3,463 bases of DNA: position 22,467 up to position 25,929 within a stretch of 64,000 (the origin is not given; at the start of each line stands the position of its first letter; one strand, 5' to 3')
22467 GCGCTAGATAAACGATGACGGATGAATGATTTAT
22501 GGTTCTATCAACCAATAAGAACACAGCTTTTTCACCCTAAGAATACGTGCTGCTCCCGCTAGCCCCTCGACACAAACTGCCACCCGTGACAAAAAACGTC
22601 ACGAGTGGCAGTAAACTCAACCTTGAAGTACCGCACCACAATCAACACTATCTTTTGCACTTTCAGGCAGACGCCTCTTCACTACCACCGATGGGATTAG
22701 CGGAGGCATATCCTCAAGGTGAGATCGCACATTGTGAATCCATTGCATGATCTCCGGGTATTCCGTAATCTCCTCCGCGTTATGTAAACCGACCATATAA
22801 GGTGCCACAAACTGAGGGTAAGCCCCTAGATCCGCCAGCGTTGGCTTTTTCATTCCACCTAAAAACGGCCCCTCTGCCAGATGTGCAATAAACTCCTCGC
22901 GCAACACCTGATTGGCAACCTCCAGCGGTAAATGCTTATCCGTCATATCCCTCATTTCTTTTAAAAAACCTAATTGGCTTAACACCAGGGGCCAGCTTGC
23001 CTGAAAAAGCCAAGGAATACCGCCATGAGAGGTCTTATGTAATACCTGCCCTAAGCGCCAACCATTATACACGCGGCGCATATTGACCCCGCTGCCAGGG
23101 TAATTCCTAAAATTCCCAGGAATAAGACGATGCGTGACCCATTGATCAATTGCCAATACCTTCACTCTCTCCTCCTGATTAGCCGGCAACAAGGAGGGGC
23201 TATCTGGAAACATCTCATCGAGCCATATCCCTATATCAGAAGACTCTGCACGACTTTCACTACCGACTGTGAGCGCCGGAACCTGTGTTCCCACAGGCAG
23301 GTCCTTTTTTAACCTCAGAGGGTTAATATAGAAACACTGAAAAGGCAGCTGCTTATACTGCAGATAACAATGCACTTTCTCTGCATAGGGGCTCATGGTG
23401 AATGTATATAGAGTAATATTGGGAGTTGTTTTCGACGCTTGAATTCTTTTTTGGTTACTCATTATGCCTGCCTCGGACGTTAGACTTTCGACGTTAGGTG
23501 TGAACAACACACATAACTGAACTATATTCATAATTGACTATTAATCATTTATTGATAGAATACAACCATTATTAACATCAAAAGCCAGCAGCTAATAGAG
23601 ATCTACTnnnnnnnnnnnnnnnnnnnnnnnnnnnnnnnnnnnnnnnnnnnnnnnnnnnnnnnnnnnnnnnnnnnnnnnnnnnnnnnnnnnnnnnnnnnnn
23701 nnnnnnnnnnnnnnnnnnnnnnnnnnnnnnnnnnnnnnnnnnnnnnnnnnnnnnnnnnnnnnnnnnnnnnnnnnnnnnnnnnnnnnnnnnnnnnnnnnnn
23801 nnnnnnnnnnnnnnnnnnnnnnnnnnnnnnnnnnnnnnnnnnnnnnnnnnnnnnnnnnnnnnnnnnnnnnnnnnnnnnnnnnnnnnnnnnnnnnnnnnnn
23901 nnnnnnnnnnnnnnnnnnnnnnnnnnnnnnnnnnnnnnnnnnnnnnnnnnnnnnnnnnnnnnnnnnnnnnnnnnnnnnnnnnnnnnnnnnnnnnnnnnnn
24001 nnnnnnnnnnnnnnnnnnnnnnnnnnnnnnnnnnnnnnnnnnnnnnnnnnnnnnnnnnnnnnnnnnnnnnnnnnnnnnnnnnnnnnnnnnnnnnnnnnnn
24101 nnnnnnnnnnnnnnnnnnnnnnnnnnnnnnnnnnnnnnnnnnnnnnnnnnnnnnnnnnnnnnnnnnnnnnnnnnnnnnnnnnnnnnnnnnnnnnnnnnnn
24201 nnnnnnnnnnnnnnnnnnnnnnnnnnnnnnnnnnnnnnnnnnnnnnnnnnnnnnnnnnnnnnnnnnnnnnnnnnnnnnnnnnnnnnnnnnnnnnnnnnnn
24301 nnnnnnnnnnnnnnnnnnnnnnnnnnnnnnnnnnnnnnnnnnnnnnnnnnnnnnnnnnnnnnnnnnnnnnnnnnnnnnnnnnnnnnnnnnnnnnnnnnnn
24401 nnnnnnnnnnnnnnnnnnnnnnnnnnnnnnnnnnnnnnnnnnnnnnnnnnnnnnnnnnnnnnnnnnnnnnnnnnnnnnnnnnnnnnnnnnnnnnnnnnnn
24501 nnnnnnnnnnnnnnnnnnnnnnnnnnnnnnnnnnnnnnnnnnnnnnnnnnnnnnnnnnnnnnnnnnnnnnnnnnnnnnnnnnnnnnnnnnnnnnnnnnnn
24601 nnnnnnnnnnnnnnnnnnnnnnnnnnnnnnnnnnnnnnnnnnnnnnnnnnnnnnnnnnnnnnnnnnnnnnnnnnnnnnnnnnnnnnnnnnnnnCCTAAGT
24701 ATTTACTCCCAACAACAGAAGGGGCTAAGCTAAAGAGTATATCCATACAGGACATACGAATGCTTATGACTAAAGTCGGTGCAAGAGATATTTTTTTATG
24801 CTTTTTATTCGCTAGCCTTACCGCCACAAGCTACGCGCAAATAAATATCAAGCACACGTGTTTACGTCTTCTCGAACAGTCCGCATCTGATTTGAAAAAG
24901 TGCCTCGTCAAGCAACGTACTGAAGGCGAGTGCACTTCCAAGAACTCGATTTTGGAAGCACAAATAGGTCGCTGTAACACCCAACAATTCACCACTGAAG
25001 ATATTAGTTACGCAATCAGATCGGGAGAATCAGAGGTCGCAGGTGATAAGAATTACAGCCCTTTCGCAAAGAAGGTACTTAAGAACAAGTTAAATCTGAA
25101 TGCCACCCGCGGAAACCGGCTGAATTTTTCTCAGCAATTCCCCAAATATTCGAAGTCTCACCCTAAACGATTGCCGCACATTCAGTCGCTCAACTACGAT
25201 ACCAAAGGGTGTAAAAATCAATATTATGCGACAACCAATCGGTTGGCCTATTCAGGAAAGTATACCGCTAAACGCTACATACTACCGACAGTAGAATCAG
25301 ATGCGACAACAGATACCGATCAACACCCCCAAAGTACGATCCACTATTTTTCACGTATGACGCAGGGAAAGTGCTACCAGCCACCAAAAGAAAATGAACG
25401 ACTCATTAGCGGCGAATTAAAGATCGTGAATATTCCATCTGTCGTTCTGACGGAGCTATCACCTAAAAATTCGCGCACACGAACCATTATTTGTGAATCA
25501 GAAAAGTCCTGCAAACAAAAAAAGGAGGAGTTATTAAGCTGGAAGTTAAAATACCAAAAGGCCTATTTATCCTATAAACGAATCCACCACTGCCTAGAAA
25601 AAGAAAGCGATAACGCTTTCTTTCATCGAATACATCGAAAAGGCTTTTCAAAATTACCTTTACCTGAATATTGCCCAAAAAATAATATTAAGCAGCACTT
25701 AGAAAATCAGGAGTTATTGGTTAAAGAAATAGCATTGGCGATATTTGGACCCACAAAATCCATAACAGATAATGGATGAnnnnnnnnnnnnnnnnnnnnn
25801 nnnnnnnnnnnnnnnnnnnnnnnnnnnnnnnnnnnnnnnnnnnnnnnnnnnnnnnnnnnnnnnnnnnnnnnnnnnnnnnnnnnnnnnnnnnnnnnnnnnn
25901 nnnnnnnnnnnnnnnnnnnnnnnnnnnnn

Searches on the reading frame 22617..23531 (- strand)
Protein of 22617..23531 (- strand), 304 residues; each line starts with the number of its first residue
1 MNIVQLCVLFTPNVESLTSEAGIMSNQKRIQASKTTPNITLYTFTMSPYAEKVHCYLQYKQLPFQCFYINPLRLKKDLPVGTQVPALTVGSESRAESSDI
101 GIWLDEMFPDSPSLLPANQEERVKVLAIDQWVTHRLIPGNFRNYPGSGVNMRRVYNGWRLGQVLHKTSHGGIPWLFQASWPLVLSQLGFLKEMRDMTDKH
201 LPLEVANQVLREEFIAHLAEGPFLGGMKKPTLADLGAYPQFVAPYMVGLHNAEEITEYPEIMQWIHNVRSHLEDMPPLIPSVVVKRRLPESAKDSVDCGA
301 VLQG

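Call 3: search_protein_families(library=pfam, proteins=[window:22617-23531:-], max_evalue=0.01)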
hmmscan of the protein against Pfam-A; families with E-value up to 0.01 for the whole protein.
window:22617-23531:- (304 aa): 3 families
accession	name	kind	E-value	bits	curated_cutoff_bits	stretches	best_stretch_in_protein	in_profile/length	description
PF13417.12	GST_N_3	-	9.2e-09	36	22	1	41-111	1-74/75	Glutathione S-transferase, N-terminal domain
PF13409.12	GST_N_2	-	2.8e-07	31.5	25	1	47-106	2-69/70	Glutathione S-transferase, N-terminal domain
PF02798.26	GST_N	-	0.0051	17.5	20.9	1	38-97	2-67/76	Glutathione S-transferase, N-terminal domain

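Call 34: search_protein_families(library=ncbifam, proteins=[window:22617-23531:-], max_evalue=0.001)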
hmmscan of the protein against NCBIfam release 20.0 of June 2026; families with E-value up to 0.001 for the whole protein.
window:22617-23531:- (304 aa): 3 families
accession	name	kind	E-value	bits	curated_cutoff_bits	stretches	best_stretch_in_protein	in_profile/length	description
NF011693.0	PRK15113.1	equivalog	2.4e-07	30.6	150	1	36-137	3-114/214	glutathione transferase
TIGR01262.1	maiA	equivalog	2.3e-06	27.4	171.05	1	41-136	2-104/211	maleylacetoacetate isomerase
NF050814.1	FtsZBindFzlA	equivalog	0.00088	19.1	300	0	39-135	5-107/228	FtsZ-binding protein FzlA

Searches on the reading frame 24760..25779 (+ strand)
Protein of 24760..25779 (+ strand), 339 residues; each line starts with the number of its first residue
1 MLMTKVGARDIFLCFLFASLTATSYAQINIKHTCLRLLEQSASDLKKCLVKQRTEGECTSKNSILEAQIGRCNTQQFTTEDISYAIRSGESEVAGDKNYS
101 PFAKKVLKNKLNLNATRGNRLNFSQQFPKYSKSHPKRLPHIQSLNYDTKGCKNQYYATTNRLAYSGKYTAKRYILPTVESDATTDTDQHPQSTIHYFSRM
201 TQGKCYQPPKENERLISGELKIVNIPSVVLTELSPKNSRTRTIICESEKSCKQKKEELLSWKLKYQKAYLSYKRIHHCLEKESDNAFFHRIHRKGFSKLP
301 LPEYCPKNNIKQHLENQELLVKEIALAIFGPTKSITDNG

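Call 3: search_protein_families(library=pfam, proteins=[window:24760-25779:+], max_evalue=0.01)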
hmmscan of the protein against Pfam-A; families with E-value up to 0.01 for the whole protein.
window:24760-25779:+ (339 aa): 0 families

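Call 34: search_protein_families(library=ncbifam, proteins=[window:24760-25779:+], max_evalue=0.001)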
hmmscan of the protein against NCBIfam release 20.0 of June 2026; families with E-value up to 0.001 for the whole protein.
window:24760-25779:+ (339 aa): 0 families

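Call 51: find_homologous_proteins(query=window:24760-25776:+, max_evalue=0.001)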
Query window:24760-25776:+ (339 aa): 1 proteins with E <= 0.001 among 1035 candidates.
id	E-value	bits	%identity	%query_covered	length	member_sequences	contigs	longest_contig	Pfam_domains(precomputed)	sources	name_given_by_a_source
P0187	8.5e-223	757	99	100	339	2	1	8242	-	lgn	-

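Call 62: search_solved_structures(query=A6, max_evalue=1)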
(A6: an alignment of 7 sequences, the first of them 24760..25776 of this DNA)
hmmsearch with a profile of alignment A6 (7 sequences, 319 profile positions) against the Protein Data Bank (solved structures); distinct sequences matched with E-value up to 1: 1.
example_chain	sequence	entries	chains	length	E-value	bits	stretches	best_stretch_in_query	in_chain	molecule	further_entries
3jqh_A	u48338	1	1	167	0.004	19.2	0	256-310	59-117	C-type lectin domain family 4 member M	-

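Call 63: search_protein_families(library=pfam, alignment_id=A6, max_evalue=1)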
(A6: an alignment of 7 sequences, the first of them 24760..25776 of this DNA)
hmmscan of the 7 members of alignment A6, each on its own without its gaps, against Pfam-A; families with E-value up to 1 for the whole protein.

A. member 1, window:24760-25776:+ (339 aa): 1 family
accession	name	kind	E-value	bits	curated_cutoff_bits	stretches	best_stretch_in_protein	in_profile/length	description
PF06092.17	DUF943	-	0.023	14.7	25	1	46-88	101-143/151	Enterobacterial putative membrane protein (DUF943)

B. families by the number of members that match (of 7 scanned): 6 families
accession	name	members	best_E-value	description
PF07445.17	PriC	1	0.013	Primosomal replication protein priC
PF06092.17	DUF943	1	0.023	Enterobacterial putative membrane protein (DUF943)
PF14682.11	SPOB_ab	1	0.037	Sporulation initiation phospho-transferase B, C-terminal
PF03296.19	Pox_polyA_pol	1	0.17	Poxvirus poly(A) polymerase nucleotidyltransferase domain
PF00104.35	Hormone_recep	1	0.2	Ligand-binding domain of nuclear hormone receptor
PF08165.16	FerA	1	0.21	FerA (NUC095) domain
